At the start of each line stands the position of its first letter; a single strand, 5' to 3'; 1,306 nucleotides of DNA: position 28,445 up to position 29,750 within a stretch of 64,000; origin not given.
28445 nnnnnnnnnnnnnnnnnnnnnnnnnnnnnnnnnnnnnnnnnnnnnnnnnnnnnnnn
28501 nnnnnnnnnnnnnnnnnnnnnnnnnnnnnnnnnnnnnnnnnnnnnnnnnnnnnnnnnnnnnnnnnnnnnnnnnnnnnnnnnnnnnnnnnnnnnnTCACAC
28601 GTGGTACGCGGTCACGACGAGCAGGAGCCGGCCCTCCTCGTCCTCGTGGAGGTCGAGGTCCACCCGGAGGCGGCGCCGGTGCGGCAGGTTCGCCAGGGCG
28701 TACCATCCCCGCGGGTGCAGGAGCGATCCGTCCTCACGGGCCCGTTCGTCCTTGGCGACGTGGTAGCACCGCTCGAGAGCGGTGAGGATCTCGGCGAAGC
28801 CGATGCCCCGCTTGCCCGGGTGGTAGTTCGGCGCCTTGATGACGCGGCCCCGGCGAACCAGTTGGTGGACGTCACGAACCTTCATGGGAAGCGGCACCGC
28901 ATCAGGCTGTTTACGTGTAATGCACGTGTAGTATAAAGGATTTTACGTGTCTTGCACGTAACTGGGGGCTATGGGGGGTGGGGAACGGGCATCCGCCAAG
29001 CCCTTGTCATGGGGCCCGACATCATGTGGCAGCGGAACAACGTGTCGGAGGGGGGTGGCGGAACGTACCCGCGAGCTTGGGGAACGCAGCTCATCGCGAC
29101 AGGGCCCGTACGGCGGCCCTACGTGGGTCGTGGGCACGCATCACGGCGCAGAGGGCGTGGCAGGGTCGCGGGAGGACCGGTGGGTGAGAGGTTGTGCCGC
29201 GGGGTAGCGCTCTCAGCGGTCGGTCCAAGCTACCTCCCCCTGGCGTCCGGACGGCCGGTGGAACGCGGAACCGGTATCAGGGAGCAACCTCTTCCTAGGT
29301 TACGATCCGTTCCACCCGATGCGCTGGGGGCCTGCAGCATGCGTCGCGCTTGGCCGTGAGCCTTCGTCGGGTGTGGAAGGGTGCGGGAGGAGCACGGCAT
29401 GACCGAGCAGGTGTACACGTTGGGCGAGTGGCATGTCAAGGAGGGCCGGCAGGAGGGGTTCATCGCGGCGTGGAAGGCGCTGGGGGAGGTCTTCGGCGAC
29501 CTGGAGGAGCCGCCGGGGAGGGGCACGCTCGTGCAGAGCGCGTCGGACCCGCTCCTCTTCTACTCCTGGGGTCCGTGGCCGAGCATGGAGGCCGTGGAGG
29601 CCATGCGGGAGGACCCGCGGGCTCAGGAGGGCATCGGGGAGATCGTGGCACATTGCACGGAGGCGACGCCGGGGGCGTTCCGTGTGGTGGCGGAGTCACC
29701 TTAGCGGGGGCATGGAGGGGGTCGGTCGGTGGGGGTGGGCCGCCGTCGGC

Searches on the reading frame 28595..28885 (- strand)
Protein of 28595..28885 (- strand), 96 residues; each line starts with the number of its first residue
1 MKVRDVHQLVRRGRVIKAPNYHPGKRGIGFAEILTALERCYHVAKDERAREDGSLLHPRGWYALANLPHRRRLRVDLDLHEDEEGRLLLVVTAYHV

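Call 9: search_protein_families(library=pfam, proteins=[window:28595-28885:-], max_evalue=0.01)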
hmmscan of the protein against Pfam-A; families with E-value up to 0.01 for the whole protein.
window:28595-28885:- (96 aa): 0 families

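Call 21: search_protein_families(library=pfam, proteins=[window:28595-28885:-], max_evalue=10)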
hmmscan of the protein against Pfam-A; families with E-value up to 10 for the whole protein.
window:28595-28885:- (96 aa): 0 families

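Call 22: search_protein_families(library=ncbifam, proteins=[window:28595-28885:-], max_evalue=1)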
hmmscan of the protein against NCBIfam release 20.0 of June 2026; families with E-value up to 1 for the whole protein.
window:28595-28885:- (96 aa): 1 family
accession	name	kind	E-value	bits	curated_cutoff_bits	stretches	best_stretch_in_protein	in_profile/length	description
NF005242.0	PRK06752.1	equivalog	0.11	12.7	189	1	8-47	4-43/112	single-stranded DNA-binding protein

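Call 23: find_homologous_proteins(query=window:28595-28885:-)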
Query window:28595-28885:- (96 aa): 29 proteins with E <= 0.001 among 37 candidates.
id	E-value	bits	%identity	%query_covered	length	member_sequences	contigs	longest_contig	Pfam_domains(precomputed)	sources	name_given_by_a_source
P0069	3.1e-58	212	100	100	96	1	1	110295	-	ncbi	-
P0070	1.8e-48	180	85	100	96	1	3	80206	-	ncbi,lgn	-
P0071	4.8e-47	176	82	98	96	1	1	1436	-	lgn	-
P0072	7.8e-44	165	77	100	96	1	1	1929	-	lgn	-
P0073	3.3e-41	157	74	98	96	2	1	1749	-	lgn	-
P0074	8.7e-41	156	72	100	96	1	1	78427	-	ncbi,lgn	-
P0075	1.5e-40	155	74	100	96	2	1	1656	-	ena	-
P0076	1.1e-39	152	71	99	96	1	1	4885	-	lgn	-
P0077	2.6e-39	151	68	100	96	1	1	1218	-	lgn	-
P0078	2.7e-38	148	72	100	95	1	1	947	-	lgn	-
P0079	2.0e-37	145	69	98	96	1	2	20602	-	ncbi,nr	ncbi:MAG: hypothetical protein LC623_00590 [Halobacteriales archaeon]|nr:hypothetical protein [Halob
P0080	2.3e-37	145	70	100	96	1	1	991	-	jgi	jgi:hypothetical protein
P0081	3.1e-37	144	71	100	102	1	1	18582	-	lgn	-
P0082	3.2e-36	141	69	100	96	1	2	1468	-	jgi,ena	jgi:hypothetical protein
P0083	1.2e-35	139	66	100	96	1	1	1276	-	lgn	-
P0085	8.7e-35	136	70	98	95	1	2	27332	-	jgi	jgi:hypothetical protein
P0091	5.1e-32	128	63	98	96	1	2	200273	-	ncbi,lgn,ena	ncbi:MAG: hypothetical protein AABY18_02740 [Candidatus Thermoplasmatota archaeon]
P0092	3.6e-30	122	63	100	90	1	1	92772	-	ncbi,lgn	-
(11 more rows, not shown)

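Call 25: find_encoding_contigs(protein=P0070, flank=4000, max_places=4)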
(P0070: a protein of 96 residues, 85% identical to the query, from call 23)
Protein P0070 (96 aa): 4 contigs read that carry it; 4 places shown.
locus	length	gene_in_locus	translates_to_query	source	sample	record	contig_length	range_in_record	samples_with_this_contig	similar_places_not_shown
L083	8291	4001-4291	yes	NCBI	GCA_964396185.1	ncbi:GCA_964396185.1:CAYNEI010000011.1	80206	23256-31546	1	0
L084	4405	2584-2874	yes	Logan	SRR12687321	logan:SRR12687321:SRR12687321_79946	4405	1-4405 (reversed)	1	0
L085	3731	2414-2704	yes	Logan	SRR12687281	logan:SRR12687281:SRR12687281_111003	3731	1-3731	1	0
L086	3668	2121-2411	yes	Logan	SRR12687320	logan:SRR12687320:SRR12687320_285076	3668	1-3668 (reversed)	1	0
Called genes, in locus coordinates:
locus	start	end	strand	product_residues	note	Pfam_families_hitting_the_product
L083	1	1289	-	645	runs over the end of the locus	PF02129:Peptidase_S15, PF00326:Peptidase_S9, PF08530:PepX_C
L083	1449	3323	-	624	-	-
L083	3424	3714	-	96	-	-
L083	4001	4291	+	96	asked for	-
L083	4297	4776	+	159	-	-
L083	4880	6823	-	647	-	PF13517:FG-GAP_3 (weak)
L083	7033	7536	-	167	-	PF00484:Pro_CA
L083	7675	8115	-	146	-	-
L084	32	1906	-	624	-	-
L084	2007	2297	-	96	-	-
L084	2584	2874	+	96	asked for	-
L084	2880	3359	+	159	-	-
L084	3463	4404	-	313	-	?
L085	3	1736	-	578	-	?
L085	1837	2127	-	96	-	-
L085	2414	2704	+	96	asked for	-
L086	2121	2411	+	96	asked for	-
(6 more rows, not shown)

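Call 26: find_encoding_contigs(protein=P0074, flank=4000, max_places=3)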
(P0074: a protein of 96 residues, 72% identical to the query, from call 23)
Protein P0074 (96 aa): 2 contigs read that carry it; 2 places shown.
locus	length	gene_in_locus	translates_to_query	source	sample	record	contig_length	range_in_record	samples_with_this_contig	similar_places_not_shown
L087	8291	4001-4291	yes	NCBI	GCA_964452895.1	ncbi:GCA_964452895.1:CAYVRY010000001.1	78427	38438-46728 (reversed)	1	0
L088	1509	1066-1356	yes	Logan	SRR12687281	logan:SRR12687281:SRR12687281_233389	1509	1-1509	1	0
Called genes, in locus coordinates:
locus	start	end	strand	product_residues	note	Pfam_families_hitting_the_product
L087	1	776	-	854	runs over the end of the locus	PF01627:Hpt (weak), PF00072:Response_reg, PF00990:GGDEF, PF00072:Response_reg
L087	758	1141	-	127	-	PF00072:Response_reg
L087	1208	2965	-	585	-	PF00989:PAS, PF13188:PAS_8 (weak), PF08448:PAS_4, PF12860:PAS_7 (weak), PF13426:PAS_9, PF00512:HisKA, PF13581:HATPase_c_2 (faint), PF02518:HATPase_c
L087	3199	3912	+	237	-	PF04304:DUF454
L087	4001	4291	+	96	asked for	-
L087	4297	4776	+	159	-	-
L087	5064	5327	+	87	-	-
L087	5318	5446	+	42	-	-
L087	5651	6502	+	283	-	-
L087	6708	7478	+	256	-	PF01411:tRNA-synt_2c, PF07973:tRNA_SAD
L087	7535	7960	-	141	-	PF00254:FKBP_C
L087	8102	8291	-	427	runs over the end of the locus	PF00709:Adenylsucc_synt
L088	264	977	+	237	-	PF04304:DUF454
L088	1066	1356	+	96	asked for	-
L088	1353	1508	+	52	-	?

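Call 27: find_encoding_contigs(protein=P0079, flank=4000, max_places=3)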
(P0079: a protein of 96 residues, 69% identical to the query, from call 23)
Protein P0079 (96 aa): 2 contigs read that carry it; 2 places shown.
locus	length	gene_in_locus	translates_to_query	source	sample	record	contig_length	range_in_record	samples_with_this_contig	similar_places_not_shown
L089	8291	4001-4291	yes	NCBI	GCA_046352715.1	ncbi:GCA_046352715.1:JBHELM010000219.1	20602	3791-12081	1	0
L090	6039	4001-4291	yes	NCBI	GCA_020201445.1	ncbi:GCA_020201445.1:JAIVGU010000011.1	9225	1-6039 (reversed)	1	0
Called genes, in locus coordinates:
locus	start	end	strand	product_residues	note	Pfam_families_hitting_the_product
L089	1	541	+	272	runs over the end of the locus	PF01904:DUF72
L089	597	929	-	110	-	-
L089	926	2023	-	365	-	-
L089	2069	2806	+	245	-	-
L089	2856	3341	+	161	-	-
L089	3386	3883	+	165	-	PF13279:4HBT_2 (weak), PF03061:4HBT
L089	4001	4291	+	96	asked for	-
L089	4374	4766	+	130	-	-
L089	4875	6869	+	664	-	PF01022:HTH_5 (faint), PF13412:HTH_24 (faint), PF24266:HTH_HVO_0163_N (weak), PF12840:HTH_20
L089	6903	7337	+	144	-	PF03013:Pyr_excise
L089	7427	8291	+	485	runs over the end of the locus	PF00206:Lyase_1, PF10415:FumaraseC_C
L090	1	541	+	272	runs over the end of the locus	PF01904:DUF72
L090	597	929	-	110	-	-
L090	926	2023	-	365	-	-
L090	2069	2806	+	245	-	-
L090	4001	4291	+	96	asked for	-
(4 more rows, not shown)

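Call 41: search_protein_families(library=pfam, alignment_id=A1, max_evalue=1)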
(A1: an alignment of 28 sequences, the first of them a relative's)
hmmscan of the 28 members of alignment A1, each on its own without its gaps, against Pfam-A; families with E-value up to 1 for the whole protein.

A. member 1, P0069 (96 aa): 0 families

B. families by the number of members that match (of 28 scanned): 4 families
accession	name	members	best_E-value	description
PF16719.11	SAWADEE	2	0.1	SAWADEE domain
PF04365.19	BrnT_toxin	1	0.0025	Ribonuclease toxin, BrnT, of type II toxin-antitoxin system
PF00436.31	SSB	1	0.048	Single-strand binding protein family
PF23843.2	DUF7210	1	0.088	Domain of unknown function (DUF7210)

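Call 42: find_related_loci(query=A1, collection=metagenome_contigs, flank=2000)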
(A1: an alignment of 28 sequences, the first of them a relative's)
Query A1 (96 aa) in metagenome_contigs; peptide patterns used: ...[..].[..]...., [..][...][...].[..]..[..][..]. (x = any residue, [..] = any of these).
150 stretches matched a pattern; 2 encode a relative of the query (tblastn E <= 1e-3); 2 distinct loci.
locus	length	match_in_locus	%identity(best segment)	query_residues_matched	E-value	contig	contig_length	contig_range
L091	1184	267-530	64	1-94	7e-41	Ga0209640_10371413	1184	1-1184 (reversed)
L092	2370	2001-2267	55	1-96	2e-28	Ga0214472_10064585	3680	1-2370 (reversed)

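Call 43: search_solved_structures(query=A1, max_evalue=1)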
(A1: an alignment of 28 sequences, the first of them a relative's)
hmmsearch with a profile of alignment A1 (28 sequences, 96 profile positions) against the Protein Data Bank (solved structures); distinct sequences matched with E-value up to 1: 1.
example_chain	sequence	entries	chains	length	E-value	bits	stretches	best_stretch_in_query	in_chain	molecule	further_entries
2qsa_A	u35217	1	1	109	0.056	16.6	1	29-95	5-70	DnaJ homolog dnj-2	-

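Call 44: find_encoding_contigs(protein=P0091, flank=2500, max_places=2)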
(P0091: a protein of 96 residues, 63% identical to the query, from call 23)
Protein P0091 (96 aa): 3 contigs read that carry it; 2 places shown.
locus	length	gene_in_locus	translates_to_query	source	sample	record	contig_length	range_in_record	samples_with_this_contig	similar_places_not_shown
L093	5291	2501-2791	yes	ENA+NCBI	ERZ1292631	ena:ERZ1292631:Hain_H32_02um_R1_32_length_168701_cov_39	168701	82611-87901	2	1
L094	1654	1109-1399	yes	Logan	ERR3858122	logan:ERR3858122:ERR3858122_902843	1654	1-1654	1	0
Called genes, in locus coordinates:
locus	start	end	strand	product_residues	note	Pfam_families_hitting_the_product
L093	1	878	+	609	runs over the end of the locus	PF00482:T2SSF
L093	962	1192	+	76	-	PF24434:DUF7557 (weak)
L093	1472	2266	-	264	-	PF12705:PDDEXK_1, PF01930:Cas_Cas4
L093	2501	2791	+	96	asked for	-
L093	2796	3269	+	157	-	-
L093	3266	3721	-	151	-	-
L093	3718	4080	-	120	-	PF01638:HxlR (weak)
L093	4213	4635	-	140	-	PF01850:PIN (weak)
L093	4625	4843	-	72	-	-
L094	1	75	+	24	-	?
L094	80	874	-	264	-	PF12705:PDDEXK_1, PF01930:Cas_Cas4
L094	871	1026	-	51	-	-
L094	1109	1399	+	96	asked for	-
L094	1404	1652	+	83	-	?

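Call 45: find_encoding_contigs(protein=P0092, flank=2500, max_places=2)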
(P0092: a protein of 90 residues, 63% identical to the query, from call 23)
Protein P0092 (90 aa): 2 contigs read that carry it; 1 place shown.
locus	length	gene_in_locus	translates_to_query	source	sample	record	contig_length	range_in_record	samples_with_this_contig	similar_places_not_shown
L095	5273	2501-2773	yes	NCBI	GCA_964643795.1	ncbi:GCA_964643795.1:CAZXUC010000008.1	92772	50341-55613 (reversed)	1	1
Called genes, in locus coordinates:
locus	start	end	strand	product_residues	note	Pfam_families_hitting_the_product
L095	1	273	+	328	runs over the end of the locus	-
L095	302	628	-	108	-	-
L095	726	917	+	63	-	-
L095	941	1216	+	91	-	PF04193:PQ-loop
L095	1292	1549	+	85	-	-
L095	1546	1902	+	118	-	-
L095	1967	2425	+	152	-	PF00578:AhpC-TSA, PF08534:Redoxin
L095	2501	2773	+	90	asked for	-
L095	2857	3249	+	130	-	-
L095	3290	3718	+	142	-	PF06445:GyrI-like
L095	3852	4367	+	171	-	PF00578:AhpC-TSA, PF08534:Redoxin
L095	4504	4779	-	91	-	-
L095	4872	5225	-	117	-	-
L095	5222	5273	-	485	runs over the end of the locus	PF23545:Zn_ribbon_HMPTM, PF04055:Radical_SAM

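Call 46: find_encoding_contigs(protein=P0085, flank=2500, max_places=2)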
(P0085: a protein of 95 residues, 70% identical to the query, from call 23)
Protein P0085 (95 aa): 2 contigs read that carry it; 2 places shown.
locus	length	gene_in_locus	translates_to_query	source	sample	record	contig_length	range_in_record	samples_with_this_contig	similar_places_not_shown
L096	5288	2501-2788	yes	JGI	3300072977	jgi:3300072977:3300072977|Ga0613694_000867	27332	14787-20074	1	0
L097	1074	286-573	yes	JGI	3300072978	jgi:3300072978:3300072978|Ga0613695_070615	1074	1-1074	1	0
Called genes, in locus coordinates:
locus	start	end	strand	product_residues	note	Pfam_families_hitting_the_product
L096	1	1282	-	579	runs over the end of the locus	PF17884:DUF5591, PF14810:TGT_C2 (weak), PF01472:PUA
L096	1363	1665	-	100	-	-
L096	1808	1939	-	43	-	-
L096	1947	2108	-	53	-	-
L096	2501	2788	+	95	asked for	-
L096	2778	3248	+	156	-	-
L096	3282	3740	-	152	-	PF10027:DUF2269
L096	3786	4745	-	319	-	PF01936:NYN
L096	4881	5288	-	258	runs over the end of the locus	PF01988:VIT1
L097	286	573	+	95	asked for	-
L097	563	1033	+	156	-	-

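Call 79: search_protein_families(library=padloc, alignment_id=A1, max_evalue=0.1)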
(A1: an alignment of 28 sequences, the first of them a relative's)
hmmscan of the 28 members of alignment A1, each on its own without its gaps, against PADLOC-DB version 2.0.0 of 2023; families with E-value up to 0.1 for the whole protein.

A. member 1, P0069 (96 aa): 0 families

B. families by the number of members that match (of 28 scanned): 0 families

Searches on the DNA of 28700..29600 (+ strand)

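Call 4: search_rna_families(source=window, start=28700, end=29600, threshold=evalue, max_evalue=10, show_alignments=3)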
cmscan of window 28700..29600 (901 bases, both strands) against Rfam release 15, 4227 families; matches with E-value up to 10: 2.
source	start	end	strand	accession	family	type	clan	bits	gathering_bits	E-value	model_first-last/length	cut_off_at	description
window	29504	29568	+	RF01314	mir-1227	Gene; miRNA;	-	18.7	70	3.1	1-88/88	no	mir-1227 microRNA precursor family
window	28789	28855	+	RF02136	HTT-AS1_3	Gene; lncRNA;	-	16.7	70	1.4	1-60/60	no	HTT antisense RNA 1 conserved region 3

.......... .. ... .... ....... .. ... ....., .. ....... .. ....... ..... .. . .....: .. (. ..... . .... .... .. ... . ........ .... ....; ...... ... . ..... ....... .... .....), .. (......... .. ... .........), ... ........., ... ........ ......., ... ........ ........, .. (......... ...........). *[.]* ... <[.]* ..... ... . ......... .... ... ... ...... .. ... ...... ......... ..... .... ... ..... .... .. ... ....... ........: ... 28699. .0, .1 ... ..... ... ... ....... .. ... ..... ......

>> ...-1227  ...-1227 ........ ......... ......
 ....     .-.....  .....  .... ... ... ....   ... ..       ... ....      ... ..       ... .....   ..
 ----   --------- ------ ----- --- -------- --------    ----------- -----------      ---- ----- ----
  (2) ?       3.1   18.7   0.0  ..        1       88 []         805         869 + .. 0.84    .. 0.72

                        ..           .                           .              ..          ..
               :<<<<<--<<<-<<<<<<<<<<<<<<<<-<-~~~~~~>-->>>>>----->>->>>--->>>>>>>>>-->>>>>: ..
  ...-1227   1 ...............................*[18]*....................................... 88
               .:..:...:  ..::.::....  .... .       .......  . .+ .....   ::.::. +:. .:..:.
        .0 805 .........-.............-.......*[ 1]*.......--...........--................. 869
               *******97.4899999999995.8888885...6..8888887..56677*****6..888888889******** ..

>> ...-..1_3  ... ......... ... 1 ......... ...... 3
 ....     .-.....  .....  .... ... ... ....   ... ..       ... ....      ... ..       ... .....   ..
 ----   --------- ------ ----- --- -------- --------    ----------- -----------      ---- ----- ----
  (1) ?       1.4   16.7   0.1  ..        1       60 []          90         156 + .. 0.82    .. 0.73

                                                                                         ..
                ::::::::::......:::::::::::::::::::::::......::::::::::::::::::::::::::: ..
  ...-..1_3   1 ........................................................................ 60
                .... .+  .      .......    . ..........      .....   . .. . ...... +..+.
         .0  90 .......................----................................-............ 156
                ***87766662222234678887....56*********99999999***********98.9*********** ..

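Call 13: search_dna_similar(query=window:28886-29400:+, collection=plasmids, mode=distant)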
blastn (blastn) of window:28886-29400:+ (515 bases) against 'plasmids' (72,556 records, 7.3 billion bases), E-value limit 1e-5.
No match.

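Call 72: search_dna_similar(query=window:28886-29400:+, collection=phages, mode=distant)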
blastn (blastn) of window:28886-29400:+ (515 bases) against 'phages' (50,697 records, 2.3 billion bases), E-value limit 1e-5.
No match.

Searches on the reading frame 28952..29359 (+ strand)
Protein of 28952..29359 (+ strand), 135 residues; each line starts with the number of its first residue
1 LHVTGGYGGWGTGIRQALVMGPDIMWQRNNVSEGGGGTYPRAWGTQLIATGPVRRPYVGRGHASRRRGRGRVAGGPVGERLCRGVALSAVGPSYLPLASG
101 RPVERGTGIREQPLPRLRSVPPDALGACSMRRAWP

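Call 21: search_protein_families(library=pfam, proteins=[window:28952-29359:+], max_evalue=10)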
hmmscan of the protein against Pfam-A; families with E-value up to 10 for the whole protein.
window:28952-29359:+ (135 aa): 0 families

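Call 22: search_protein_families(library=ncbifam, proteins=[window:28952-29359:+], max_evalue=1)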
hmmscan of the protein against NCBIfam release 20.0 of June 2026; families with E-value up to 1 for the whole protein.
window:28952-29359:+ (135 aa): 0 families

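Call 37: search_protein_representatives(protein=window:28952-29356:+)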
Query: 135 residues. Proteins with E-value up to 0.001 (for the whole library): 0; up to 1e-10: 0; up to 1e-30: 0. The best 0 are listed.

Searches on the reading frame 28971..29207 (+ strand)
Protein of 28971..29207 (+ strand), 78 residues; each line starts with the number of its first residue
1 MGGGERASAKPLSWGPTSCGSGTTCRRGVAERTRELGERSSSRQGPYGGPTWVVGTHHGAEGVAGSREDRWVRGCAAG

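Call 21: search_protein_families(library=pfam, proteins=[window:28971-29207:+, window:28978-29187:+], max_evalue=10)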
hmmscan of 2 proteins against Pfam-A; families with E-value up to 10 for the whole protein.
window:28971-29207:+ (78 aa): 1 family
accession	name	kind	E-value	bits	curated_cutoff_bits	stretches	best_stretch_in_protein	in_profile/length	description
PF00734.23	CBM_1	-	0.097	13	20.6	1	15-26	12-23/29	Fungal cellulose binding domain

window:28978-29187:+ (69 aa): 0 families
